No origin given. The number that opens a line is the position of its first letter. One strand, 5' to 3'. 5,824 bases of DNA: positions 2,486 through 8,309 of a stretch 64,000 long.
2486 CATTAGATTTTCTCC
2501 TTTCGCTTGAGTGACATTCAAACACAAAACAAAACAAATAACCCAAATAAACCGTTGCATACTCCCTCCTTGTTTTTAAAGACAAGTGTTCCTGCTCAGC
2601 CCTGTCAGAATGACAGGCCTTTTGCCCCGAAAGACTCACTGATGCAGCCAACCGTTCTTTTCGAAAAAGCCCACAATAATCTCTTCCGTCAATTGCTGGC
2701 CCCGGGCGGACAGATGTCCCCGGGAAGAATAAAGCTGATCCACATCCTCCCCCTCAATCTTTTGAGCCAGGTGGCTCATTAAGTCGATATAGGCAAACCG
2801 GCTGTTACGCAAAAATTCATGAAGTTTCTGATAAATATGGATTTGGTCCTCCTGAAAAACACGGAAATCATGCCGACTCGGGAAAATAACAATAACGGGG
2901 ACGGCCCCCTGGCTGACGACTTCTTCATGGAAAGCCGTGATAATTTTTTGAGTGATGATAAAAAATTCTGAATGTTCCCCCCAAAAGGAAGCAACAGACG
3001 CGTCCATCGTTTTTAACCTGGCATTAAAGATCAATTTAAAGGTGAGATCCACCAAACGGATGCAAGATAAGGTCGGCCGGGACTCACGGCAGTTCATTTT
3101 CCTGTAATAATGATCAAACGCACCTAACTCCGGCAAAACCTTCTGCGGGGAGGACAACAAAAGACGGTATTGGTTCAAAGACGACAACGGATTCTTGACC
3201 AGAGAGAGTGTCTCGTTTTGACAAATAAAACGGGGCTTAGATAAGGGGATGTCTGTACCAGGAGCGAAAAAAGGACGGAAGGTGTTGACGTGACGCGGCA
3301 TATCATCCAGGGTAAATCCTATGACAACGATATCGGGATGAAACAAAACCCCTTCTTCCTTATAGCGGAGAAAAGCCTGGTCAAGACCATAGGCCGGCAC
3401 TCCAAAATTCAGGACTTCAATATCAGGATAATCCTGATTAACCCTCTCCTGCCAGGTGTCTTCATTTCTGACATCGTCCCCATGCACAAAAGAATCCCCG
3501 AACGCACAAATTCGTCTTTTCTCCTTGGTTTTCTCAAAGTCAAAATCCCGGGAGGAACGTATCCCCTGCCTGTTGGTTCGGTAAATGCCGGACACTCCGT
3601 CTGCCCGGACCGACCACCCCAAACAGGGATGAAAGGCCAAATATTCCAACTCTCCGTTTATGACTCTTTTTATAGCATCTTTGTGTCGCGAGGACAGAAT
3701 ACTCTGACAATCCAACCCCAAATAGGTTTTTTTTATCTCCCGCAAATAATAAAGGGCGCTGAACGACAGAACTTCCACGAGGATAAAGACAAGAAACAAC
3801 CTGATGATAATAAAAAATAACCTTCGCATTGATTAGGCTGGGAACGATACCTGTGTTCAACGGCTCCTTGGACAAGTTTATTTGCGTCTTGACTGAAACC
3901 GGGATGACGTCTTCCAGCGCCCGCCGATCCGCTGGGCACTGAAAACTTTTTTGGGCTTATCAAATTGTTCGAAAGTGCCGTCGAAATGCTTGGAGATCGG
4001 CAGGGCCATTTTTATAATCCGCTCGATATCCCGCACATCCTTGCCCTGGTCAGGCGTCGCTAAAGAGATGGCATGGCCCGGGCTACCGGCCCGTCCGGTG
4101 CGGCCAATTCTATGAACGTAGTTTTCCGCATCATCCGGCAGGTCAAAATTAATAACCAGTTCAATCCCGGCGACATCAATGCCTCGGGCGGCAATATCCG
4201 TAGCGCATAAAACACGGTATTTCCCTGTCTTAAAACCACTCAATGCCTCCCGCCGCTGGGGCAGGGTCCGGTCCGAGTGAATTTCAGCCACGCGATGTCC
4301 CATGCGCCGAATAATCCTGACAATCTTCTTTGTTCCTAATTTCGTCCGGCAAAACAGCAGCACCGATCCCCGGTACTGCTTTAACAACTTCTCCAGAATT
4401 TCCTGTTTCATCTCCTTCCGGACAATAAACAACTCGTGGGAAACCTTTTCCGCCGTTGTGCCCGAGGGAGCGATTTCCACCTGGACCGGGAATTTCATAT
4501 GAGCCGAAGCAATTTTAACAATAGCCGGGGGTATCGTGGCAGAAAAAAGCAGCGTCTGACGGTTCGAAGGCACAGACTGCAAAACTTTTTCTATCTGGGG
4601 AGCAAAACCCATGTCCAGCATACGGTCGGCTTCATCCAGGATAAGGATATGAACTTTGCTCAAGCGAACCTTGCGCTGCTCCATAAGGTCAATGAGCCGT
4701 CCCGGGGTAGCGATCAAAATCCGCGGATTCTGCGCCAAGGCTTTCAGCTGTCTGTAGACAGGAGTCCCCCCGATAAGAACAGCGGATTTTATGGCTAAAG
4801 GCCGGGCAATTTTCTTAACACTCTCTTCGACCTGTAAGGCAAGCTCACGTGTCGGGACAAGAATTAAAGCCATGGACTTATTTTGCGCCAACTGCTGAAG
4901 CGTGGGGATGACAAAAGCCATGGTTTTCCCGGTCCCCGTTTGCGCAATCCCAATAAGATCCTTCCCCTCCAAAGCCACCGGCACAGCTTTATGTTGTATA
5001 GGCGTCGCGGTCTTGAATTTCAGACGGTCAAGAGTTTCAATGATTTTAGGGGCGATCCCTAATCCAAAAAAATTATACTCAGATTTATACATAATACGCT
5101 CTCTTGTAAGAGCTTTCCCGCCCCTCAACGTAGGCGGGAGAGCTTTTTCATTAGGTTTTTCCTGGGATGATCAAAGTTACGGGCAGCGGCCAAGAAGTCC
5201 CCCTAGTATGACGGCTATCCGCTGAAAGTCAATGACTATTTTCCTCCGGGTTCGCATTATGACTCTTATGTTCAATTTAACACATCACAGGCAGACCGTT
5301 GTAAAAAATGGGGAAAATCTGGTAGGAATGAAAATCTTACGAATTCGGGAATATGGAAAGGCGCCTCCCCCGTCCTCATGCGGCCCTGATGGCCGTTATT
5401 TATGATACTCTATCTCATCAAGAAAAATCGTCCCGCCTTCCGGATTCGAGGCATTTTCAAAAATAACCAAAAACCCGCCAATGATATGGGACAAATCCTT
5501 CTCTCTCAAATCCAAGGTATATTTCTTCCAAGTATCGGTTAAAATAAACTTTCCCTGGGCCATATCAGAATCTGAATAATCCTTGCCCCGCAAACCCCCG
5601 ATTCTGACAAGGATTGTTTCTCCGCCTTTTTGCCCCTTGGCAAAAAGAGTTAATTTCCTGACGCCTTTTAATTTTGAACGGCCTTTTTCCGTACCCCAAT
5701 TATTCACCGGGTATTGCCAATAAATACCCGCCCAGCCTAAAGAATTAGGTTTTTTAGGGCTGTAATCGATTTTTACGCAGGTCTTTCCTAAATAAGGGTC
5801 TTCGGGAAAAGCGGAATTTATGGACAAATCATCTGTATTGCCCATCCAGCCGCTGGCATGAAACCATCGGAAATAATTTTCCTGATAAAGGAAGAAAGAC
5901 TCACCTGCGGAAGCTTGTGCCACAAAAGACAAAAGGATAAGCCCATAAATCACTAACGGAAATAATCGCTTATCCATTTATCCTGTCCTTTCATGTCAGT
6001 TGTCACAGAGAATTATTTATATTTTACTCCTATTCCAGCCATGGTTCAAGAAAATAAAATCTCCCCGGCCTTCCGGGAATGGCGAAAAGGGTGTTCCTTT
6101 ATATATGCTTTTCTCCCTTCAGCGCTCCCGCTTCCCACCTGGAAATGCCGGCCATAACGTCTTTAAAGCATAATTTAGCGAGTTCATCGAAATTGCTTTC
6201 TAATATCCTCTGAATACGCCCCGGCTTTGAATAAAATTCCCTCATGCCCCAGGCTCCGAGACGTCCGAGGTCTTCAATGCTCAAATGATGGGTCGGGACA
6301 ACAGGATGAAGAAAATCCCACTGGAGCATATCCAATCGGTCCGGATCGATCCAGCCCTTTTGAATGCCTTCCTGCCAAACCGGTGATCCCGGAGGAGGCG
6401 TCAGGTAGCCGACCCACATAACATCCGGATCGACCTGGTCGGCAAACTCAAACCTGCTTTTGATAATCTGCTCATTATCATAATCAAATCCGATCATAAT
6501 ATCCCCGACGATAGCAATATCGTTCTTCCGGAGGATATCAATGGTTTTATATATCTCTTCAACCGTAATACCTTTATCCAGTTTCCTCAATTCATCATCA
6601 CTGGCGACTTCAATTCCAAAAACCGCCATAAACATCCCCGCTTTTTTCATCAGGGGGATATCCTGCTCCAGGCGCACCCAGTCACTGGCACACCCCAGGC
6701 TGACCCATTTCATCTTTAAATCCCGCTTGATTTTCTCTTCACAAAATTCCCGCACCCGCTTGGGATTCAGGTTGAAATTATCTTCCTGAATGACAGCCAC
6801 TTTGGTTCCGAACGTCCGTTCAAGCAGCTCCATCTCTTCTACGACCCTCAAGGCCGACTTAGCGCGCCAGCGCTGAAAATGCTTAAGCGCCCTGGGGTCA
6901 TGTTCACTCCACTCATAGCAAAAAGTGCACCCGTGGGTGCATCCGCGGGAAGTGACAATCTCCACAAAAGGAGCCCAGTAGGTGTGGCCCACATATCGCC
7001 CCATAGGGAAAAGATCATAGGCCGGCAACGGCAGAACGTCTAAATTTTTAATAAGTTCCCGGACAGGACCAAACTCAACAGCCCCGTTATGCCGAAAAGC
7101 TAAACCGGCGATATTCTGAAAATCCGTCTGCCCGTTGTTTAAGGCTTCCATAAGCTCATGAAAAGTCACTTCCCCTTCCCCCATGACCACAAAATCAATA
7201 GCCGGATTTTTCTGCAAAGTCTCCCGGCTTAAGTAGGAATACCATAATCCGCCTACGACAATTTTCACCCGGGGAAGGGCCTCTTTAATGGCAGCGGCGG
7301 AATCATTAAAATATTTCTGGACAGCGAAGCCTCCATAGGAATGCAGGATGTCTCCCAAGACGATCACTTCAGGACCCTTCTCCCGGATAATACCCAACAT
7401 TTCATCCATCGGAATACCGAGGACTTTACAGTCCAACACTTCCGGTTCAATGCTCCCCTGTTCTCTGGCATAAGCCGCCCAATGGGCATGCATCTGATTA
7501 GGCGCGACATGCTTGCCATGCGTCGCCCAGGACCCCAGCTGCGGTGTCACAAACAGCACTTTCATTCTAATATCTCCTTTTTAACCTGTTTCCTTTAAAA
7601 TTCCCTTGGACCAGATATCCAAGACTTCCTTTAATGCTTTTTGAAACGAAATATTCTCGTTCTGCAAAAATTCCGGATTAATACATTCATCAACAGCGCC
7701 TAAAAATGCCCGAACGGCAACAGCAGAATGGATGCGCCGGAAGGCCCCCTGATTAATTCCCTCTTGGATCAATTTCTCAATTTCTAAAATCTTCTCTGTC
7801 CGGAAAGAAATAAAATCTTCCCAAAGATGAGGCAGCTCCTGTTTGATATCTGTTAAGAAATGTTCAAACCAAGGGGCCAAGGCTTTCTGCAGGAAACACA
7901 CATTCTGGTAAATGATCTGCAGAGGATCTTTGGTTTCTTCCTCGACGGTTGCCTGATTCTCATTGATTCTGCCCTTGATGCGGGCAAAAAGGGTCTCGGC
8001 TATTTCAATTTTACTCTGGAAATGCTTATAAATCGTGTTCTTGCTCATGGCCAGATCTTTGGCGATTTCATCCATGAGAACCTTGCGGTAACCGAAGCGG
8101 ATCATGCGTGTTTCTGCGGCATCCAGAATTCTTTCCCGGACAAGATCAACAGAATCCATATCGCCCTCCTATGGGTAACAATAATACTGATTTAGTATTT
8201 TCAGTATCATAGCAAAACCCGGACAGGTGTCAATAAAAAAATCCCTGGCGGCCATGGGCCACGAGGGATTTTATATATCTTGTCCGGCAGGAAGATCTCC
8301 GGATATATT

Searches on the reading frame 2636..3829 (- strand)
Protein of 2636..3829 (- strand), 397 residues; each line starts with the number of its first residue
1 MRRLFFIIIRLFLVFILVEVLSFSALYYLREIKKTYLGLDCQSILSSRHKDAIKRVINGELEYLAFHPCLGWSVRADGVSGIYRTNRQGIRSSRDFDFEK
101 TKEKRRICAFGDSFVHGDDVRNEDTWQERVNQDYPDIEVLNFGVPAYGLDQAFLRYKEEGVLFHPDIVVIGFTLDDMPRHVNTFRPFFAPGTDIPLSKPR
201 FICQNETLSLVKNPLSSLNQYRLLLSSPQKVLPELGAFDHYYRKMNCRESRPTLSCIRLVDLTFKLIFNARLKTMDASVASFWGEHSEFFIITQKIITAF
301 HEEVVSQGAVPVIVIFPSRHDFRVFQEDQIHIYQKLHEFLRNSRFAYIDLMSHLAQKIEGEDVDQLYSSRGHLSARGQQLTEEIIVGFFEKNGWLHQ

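Call 71: search_protein_families(library=pfam, proteins=[window:2636-3829:-], max_evalue=0.001)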
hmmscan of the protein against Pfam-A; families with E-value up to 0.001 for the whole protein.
window:2636-3829:- (397 aa): 2 families
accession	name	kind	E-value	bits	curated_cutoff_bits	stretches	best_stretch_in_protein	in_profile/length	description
PF13472.12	Lipase_GDSL_2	-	2.5e-09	38.3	32.9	1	109-185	1-83/178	GDSL-like Lipase/Acylhydrolase family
PF00657.28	Lipase_GDSL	-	3.5e-05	24.5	23.6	1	107-180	1-92/208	GDSL-like Lipase/Acylhydrolase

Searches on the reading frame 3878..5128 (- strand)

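Call 71: search_protein_families(library=pfam, proteins=[window:3878-5128:-], max_evalue=0.001)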
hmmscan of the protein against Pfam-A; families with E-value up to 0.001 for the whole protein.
window:3878-5128:- (416 aa): 3 families
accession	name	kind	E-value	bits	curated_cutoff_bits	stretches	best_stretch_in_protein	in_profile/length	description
PF00270.35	DEAD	-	2.8e-51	174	26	1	42-202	1-163/167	DEAD/DEAH box helicase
PF00271.37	Helicase_C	-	4.9e-30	104.5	23.5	1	241-348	2-110/110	Helicase conserved C-terminal domain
PF04851.21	ResIII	-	4.4e-09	36.9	22.5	1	61-199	29-162/164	Type III restriction enzyme, res subunit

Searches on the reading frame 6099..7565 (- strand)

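Call 71: search_protein_families(library=pfam, proteins=[window:6099-7565:-], max_evalue=0.001)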
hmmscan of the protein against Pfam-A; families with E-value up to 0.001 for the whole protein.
window:6099-7565:- (488 aa): 2 families
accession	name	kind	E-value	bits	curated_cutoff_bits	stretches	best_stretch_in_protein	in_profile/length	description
PF04055.27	Radical_SAM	-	5.1e-19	69.5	29.5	1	203-371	1-162/166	Radical SAM superfamily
PF02310.24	B12-binding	-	6.1e-11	42.6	32.1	1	30-138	21-120/121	B12 binding domain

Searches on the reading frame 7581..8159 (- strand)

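Call 71: search_protein_families(library=pfam, proteins=[window:7581-8159:-], max_evalue=0.001)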
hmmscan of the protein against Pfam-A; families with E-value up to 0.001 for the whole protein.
window:7581-8159:- (192 aa): 3 families
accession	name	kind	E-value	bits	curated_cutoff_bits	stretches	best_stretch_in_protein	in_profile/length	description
PF00440.29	TetR_N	-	8.9e-11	41.8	24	1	11-55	1-45/47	Bacterial regulatory proteins, tetR family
PF17935.6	TetR_C_27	-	0.00079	19.9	26.1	0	124-167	49-92/106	Tetracyclin repressor-like, C-terminal domain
PF17932.6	TetR_C_24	-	0.00098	19.8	26.4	0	115-157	43-85/114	Tetracyclin repressor-like, C-terminal domain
